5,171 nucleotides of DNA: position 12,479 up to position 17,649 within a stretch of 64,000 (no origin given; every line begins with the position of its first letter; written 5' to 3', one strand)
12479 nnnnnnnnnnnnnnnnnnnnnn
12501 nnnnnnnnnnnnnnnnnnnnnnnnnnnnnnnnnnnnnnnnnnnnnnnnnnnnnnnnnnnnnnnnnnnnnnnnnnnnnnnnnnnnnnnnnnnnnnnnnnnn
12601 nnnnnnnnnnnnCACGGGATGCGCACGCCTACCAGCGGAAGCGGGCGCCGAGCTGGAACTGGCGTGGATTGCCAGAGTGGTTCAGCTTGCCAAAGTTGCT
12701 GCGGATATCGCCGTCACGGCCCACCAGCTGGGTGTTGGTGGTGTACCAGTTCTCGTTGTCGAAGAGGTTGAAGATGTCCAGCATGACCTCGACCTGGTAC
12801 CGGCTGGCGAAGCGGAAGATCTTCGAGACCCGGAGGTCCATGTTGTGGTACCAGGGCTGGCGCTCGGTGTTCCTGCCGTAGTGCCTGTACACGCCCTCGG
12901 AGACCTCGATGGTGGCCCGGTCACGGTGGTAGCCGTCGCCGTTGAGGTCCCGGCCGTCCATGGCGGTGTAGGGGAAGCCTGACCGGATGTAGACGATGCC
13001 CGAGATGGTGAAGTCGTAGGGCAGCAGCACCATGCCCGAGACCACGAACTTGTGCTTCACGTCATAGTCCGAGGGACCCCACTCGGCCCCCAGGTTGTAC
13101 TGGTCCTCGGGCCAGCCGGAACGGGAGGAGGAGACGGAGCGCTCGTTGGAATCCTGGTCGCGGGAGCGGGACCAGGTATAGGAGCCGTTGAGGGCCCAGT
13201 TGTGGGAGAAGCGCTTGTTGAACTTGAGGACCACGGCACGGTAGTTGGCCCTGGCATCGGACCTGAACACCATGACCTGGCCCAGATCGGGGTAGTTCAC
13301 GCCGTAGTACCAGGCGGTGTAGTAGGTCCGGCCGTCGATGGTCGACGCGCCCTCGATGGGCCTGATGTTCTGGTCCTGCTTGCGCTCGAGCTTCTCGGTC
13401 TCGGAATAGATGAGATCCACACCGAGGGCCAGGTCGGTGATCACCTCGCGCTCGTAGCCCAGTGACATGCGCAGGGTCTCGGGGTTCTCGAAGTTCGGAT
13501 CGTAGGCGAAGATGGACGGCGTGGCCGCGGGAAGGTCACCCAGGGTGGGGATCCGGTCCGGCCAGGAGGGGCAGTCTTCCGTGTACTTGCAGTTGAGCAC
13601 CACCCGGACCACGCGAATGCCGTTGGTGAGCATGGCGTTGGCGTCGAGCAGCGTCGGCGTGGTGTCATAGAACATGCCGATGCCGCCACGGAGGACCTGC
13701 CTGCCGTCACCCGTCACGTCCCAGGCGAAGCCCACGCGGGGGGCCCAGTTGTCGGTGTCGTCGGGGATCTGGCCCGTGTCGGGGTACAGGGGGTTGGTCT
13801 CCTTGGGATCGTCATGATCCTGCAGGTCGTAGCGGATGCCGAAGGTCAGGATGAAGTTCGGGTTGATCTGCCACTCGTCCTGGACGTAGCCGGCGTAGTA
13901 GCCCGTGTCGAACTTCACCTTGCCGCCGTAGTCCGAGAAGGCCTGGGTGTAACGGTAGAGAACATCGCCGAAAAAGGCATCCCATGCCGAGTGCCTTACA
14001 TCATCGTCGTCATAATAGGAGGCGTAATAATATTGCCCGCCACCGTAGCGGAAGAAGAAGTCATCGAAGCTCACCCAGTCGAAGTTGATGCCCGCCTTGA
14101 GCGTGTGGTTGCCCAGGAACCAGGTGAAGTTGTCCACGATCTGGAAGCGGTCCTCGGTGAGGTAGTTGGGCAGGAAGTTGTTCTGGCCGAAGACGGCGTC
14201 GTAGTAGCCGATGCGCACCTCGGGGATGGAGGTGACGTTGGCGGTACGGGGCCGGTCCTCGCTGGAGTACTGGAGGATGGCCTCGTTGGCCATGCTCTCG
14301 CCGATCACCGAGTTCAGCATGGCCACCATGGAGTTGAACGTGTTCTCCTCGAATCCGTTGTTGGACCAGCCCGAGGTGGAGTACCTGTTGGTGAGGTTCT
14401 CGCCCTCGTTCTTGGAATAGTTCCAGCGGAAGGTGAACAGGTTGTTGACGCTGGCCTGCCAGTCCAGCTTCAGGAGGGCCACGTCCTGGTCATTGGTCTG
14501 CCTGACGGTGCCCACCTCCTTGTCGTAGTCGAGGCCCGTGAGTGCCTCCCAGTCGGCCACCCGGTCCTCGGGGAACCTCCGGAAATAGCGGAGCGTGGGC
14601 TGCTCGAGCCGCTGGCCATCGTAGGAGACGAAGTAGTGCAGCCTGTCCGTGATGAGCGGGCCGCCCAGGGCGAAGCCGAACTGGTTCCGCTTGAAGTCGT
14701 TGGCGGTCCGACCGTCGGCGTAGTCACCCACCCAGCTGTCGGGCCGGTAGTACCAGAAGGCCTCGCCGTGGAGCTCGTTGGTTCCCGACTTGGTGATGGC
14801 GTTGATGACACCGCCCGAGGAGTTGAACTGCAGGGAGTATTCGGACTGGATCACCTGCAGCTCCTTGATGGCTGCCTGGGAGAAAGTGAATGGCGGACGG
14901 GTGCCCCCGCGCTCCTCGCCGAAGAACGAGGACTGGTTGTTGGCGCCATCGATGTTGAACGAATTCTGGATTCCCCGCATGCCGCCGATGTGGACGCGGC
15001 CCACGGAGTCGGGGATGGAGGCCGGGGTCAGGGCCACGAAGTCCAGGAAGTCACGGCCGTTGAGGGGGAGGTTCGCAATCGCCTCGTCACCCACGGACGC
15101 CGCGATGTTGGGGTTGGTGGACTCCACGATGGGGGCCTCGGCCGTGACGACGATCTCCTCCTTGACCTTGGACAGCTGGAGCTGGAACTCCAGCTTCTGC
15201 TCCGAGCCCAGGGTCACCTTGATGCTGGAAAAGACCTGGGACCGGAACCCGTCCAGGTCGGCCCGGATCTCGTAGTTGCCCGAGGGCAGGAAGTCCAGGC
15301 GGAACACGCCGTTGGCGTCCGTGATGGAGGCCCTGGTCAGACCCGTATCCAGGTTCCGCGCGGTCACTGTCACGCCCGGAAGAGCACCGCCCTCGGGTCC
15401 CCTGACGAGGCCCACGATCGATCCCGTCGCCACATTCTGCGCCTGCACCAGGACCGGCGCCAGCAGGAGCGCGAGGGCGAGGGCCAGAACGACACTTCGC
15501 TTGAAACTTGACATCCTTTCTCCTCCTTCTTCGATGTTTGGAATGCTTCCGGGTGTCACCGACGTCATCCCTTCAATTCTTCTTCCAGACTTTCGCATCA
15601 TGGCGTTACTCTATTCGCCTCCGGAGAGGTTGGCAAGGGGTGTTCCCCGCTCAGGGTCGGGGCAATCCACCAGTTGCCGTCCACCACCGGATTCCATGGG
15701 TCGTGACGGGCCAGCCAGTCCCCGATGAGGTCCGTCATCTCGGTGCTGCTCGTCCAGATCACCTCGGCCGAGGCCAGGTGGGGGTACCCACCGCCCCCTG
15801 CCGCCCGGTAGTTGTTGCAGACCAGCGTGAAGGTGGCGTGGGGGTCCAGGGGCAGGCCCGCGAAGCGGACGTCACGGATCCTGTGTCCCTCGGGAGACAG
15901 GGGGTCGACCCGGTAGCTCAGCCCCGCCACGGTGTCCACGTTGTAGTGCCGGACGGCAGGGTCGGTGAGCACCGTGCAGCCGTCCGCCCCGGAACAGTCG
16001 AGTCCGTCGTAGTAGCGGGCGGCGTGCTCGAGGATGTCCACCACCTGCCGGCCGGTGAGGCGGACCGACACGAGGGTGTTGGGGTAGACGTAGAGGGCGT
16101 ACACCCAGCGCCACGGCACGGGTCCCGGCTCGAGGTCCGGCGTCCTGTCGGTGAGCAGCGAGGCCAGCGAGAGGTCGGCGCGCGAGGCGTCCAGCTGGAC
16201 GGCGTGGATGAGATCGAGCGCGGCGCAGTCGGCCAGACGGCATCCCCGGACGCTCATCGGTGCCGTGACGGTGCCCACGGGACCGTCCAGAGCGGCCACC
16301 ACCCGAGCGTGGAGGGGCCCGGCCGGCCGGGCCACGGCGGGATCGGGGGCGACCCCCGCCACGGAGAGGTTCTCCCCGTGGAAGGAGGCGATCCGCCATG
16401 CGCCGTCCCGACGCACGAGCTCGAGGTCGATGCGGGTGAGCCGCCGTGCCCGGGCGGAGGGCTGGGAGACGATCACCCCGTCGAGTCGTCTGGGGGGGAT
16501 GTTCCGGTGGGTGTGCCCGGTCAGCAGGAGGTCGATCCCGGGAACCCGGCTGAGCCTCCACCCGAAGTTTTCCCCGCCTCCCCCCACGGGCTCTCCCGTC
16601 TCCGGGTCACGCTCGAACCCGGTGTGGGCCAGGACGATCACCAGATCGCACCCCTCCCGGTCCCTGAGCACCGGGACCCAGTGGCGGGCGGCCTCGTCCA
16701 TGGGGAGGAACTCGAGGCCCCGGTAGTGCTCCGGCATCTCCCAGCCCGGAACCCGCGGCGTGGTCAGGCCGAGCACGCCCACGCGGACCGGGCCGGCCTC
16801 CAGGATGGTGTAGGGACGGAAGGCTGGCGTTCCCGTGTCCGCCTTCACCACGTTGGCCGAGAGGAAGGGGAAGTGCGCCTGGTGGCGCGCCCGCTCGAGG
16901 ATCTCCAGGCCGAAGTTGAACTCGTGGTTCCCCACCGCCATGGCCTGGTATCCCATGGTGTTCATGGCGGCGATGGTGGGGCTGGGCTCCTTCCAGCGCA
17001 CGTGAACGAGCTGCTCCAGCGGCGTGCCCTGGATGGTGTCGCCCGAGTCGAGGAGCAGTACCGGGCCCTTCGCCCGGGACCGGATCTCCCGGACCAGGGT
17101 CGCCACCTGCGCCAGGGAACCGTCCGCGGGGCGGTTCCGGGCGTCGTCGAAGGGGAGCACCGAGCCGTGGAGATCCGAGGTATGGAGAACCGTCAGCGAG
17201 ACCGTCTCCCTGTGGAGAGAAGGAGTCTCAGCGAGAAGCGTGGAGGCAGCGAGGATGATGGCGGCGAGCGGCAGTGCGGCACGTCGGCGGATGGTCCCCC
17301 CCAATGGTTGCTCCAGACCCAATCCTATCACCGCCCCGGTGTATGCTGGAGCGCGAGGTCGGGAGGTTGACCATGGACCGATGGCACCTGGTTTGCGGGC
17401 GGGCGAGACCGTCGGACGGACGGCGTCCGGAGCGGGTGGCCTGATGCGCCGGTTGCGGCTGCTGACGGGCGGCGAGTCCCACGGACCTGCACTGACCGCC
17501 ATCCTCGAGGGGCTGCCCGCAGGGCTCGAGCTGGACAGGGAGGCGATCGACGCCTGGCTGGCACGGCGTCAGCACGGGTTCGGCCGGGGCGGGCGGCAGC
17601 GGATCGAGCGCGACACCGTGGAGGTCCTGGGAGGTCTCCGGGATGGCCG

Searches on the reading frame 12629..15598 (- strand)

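Call 37: search_protein_families(library=pfam, proteins=[window:12629-15598:-], max_evalue=0.0001)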
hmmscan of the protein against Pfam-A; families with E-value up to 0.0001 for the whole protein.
window:12629-15598:- (989 aa): 3 families
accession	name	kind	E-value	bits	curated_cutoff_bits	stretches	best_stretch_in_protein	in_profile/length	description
PF25183.1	OMP_b-brl_4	-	1.6e-101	341.5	30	2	364-982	147-838/838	Outer membrane beta barrel domain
PF13620.12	CarboxypepD_reg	-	1.5e-18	67.3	32.3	1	60-141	1-82/82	Carboxypeptidase regulatory-like domain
PF13715.12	CarbopepD_reg_2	-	2.3e-07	31.2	32.2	1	69-151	10-88/88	CarboxypepD_reg-like domain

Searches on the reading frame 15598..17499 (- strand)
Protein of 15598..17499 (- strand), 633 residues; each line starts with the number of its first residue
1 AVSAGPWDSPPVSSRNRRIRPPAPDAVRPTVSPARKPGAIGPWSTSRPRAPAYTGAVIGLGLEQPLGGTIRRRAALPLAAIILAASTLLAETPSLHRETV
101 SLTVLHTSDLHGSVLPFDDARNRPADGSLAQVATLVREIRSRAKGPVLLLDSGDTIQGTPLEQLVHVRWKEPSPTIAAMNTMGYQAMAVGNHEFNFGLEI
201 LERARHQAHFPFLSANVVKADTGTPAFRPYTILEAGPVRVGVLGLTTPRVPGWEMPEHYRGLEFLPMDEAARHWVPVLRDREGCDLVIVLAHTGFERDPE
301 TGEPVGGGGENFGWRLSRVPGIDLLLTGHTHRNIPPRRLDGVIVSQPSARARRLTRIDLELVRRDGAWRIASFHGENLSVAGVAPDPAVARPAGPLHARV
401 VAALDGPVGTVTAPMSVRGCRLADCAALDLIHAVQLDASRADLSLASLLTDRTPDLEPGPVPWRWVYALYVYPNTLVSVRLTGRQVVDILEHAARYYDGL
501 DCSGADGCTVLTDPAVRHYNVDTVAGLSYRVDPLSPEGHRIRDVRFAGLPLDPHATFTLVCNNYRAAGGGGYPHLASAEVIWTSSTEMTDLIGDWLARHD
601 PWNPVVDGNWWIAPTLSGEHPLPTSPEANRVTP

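Call 37: search_protein_families(library=pfam, proteins=[window:15598-17499:-], max_evalue=0.0001)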
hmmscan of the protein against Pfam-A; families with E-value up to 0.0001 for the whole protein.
window:15598-17499:- (633 aa): 2 families
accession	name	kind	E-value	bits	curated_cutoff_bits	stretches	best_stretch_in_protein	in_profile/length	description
PF02872.23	5_nucleotid_C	-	2.8e-27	96.2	23.6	1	408-576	2-157/158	5'-nucleotidase, C-terminal domain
PF00149.33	Metallophos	-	1.8e-14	55.1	21.5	1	103-332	2-190/191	Calcineurin-like phosphoesterase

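Call 81: search_protein_families(library=ncbifam, proteins=[window:15598-17499:-], max_evalue=0.001)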
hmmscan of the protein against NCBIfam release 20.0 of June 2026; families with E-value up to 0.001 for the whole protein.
window:15598-17499:- (633 aa): 14 families
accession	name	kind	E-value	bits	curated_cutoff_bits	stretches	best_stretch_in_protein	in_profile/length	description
NF006938.0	PRK09420.1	equivalog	4e-78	263.4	486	2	86-376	13-318/648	bifunctional 2',3'-cyclic-nucleotide 2'-phosphodiesterase/3'-nucleotidase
TIGR01390.1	CycNucDiestase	equivalog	7.9e-71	239.4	883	2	100-377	1-297/626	2',3'-cyclic-nucleotide 2'-phosphodiesterase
NF006934.0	PRK09419.1-1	subfamily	4e-65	220.1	1646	1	92-612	43-577/1174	multifunctional 2',3'-cyclic-nucleotide 2'-phosphodiesterase/3'-nucleotidase/5'-nucleotidase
NF006937.0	PRK09419.1-4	equivalog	8.7e-59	199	2554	2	80-413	4-360/1411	multifunctional 2',3'-cyclic-nucleotide 2'-phosphodiesterase/3'-nucleotidase/5'-nucleotidase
NF008871.0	PRK11907.1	equivalog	2.7e-54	184.5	1266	1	90-617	104-684/814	bifunctional 2',3'-cyclic-nucleotide 2'-phosphodiesterase/3'-nucleotidase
NF006935.0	PRK09419.1-2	equivalog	1.2e-50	172.2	2801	2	90-340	36-295/1445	multifunctional 2',3'-cyclic-nucleotide 2'-phosphodiesterase/3'-nucleotidase/5'-nucleotidase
NF006933.0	PRK09418.1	equivalog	7.5e-50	169.9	1419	2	96-371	34-326/780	bifunctional 2',3'-cyclic-nucleotide 2'-phosphodiesterase/3'-nucleotidase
NF007109.1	PRK09558.1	equivalog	4.6e-47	161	600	2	93-330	27-255/550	bifunctional UDP-sugar hydrolase/5'-nucleotidase UshA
NF006936.0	PRK09419.1-3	equivalog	1.2e-43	149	2542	2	100-337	57-305/1212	multifunctional 2',3'-cyclic-nucleotide 2'-phosphodiesterase/3'-nucleotidase/5'-nucleotidase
TIGR04486.1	thiosulf_SoxB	equivalog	1.6e-35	122.5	550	1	126-559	114-514/556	thiosulfohydrolase SoxB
NF041198.1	UshA_like_PCGU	equivalog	5.9e-32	110.9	275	1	82-368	4-274/519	UshA-like (seleno)protein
NF040549.1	Nt5e_LPXTG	exception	6.4e-27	94.1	1050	1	91-264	88-250/731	cell surface ecto-5'-nucleotidase Nt5e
TIGR01530.1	nadN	equivalog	1.6e-20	73.2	436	1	117-302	22-201/550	NAD nucleotidase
NF047875.1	5nuc_LPXTG_Strp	exception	4.2e-08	32.1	1050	0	173-331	108-291/684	surface-anchored 5'-nucleotidase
